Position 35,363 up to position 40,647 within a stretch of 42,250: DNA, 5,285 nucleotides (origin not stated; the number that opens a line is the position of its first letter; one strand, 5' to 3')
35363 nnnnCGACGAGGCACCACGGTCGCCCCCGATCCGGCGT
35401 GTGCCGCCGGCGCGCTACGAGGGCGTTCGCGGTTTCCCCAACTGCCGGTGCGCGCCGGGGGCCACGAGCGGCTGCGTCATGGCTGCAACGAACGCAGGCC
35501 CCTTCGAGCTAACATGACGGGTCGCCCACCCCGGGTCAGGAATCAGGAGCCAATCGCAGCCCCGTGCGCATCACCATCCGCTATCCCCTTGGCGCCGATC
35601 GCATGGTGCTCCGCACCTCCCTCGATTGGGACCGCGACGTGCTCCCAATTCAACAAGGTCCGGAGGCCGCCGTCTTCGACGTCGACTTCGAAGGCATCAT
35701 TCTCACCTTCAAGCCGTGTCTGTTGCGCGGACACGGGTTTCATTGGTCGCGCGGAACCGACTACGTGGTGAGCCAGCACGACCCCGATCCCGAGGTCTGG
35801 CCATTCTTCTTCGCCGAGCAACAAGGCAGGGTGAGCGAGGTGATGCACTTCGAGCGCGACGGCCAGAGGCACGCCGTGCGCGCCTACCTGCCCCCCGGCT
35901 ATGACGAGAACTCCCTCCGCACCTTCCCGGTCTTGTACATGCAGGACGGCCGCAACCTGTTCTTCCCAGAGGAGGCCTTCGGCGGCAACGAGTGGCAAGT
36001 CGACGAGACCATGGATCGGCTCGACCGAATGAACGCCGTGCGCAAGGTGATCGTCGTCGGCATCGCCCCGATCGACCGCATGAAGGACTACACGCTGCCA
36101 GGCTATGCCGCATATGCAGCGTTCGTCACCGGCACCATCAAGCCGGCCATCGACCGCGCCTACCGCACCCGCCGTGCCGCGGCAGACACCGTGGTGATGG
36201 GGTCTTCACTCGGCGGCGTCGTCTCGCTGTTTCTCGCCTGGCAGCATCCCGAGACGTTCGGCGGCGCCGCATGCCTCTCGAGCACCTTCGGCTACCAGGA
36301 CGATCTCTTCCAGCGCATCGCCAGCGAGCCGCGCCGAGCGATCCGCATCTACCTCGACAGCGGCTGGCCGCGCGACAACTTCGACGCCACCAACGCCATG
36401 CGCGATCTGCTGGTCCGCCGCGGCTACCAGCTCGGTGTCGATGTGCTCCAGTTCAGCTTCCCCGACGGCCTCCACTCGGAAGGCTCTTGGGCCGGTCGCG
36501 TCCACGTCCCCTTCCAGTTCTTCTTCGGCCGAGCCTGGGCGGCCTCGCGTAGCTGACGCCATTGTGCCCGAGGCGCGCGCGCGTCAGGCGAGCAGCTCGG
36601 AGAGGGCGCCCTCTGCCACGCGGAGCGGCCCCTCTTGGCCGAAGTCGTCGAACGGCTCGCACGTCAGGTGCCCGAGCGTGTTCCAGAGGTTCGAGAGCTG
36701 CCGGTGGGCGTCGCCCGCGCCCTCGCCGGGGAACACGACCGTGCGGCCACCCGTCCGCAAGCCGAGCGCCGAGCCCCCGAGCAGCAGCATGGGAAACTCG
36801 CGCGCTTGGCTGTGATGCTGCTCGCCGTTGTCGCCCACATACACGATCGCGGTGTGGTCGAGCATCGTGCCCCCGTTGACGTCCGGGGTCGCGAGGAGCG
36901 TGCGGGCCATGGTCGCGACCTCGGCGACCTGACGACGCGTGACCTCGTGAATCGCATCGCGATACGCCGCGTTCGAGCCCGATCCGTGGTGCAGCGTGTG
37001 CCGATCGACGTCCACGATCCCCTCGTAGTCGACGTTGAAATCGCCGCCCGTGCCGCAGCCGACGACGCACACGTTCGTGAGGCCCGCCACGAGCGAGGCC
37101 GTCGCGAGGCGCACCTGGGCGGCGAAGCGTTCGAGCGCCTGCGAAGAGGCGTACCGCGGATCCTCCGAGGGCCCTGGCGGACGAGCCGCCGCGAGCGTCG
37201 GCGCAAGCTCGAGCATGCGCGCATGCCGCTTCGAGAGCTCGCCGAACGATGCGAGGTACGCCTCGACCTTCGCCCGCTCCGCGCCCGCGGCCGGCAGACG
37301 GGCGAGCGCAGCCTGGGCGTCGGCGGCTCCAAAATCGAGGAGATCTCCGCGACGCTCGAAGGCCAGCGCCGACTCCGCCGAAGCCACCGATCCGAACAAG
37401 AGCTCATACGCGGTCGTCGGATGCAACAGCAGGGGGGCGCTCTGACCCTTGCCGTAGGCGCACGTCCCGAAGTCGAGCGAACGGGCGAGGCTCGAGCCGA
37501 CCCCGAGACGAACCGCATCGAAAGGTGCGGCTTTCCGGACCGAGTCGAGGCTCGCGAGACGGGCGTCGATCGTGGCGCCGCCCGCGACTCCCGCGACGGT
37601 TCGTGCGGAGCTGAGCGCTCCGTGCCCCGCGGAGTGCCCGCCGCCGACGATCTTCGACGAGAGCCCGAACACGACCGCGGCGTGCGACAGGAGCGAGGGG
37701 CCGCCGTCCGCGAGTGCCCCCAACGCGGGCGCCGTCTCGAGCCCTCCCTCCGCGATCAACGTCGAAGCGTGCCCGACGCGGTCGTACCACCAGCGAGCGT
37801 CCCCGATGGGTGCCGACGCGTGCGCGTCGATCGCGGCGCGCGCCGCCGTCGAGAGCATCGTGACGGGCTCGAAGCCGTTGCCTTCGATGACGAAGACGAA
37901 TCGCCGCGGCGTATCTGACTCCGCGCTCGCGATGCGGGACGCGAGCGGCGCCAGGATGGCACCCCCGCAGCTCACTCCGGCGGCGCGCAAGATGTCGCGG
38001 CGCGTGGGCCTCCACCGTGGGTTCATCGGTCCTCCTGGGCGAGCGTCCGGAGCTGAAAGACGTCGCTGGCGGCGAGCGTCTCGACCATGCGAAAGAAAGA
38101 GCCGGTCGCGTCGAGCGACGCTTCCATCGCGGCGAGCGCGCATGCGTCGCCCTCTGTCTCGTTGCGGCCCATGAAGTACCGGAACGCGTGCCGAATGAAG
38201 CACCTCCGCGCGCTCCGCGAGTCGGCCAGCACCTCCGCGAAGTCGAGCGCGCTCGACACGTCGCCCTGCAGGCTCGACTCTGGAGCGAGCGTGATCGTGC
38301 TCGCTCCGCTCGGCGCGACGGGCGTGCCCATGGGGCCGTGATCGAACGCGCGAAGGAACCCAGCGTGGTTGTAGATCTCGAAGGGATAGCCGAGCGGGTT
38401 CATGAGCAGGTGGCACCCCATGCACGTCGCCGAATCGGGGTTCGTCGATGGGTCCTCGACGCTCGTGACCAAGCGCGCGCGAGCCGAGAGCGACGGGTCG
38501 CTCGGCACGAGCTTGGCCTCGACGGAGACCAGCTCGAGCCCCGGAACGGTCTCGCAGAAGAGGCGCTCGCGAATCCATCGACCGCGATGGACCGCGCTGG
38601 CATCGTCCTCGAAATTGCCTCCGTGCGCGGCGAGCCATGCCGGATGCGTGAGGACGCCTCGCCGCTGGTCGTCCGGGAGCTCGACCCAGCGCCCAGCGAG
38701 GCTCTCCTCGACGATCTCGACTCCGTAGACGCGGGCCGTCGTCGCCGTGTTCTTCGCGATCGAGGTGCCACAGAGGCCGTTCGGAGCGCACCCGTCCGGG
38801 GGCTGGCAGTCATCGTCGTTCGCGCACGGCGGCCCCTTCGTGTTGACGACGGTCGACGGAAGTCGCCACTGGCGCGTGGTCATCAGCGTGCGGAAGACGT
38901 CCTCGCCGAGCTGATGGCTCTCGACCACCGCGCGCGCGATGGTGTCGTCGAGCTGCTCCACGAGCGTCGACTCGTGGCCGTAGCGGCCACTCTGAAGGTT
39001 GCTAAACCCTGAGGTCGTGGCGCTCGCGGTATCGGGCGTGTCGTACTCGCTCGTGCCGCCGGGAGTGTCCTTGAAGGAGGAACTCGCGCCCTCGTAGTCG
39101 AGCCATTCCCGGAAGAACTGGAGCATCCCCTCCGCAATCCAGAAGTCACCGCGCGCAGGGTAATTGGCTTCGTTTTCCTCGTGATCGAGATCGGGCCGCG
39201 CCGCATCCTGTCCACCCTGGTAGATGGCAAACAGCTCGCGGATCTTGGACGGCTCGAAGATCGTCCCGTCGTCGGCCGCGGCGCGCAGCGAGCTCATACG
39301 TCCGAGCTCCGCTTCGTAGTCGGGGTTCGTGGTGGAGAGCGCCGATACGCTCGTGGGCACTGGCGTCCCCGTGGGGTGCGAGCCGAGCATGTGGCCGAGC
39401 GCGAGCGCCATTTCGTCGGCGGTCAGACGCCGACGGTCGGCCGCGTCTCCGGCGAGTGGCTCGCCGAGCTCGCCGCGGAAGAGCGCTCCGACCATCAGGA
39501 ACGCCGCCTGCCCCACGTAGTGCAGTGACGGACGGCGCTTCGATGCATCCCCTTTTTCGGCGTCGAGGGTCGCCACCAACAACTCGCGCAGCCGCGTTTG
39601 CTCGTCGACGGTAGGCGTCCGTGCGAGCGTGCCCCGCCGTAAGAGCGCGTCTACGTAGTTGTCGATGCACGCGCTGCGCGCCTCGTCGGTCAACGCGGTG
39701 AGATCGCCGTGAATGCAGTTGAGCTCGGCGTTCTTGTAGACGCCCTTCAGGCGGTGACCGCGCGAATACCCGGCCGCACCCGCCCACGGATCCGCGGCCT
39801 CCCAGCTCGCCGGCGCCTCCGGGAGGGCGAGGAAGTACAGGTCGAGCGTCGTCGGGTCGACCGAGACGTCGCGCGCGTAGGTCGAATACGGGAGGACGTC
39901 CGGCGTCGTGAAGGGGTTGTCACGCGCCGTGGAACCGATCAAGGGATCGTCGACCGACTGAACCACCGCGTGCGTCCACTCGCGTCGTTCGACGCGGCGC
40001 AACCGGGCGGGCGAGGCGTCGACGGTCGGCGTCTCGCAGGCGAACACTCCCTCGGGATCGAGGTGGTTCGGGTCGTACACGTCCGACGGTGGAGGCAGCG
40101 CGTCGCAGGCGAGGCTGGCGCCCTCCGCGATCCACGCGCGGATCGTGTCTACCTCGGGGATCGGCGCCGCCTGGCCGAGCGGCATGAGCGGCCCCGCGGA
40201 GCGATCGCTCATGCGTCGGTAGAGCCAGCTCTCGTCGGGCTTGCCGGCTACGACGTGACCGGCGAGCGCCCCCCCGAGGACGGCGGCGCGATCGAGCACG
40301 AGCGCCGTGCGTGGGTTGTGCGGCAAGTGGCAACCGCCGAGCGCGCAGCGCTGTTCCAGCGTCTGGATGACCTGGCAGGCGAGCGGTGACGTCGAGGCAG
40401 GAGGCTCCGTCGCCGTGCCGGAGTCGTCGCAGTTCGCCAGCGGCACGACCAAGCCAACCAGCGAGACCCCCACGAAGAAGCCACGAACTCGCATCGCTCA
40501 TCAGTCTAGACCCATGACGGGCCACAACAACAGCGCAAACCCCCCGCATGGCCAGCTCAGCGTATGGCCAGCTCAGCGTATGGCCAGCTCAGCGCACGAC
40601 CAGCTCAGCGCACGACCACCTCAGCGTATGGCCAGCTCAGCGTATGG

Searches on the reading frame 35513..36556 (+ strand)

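Call 63: search_protein_families(library=pfam, proteins=[window:35513-36556:+], max_evalue=0.0001)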
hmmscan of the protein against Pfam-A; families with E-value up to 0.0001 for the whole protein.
window:35513-36556:+ (347 aa): 1 family
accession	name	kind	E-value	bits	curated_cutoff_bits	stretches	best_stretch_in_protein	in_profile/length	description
PF00756.26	Esterase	-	4.6e-24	86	22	1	118-300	6-207/251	Putative esterase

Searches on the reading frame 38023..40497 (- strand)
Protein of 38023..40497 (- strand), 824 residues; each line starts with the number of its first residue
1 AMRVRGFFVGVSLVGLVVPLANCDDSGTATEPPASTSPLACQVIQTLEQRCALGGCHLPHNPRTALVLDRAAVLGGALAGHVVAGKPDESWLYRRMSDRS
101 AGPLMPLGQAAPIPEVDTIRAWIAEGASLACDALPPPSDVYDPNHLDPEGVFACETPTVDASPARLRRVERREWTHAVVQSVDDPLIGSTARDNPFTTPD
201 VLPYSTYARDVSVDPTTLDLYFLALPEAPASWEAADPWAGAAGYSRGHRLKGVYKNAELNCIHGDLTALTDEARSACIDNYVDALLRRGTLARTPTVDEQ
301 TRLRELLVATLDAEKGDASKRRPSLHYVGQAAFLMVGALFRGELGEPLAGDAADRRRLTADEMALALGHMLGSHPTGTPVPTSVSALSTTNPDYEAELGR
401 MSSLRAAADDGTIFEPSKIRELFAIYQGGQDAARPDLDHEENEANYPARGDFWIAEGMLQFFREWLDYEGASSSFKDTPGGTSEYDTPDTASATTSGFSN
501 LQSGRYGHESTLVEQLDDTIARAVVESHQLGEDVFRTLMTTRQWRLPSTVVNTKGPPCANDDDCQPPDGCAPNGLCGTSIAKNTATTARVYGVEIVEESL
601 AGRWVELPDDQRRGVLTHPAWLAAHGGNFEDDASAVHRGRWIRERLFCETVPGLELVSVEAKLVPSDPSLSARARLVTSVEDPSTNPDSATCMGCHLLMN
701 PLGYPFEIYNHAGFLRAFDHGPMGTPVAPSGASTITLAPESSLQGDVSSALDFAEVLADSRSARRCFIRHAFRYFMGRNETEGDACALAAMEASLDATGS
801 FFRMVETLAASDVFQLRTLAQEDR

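Call 63: search_protein_families(library=pfam, proteins=[window:38023-40497:-], max_evalue=0.0001)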
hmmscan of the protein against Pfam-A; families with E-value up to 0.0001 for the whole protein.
window:38023-40497:- (824 aa): 2 families
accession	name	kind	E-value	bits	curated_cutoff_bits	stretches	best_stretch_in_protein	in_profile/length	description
PF07627.16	PSCyt3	-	9.2e-17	61.6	27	1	612-717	1-96/98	Protein of unknown function (DUF1588)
PF07624.16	PSD2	-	9.6e-11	41.7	25.8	1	747-814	5-74/74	Protein of unknown function (DUF1585)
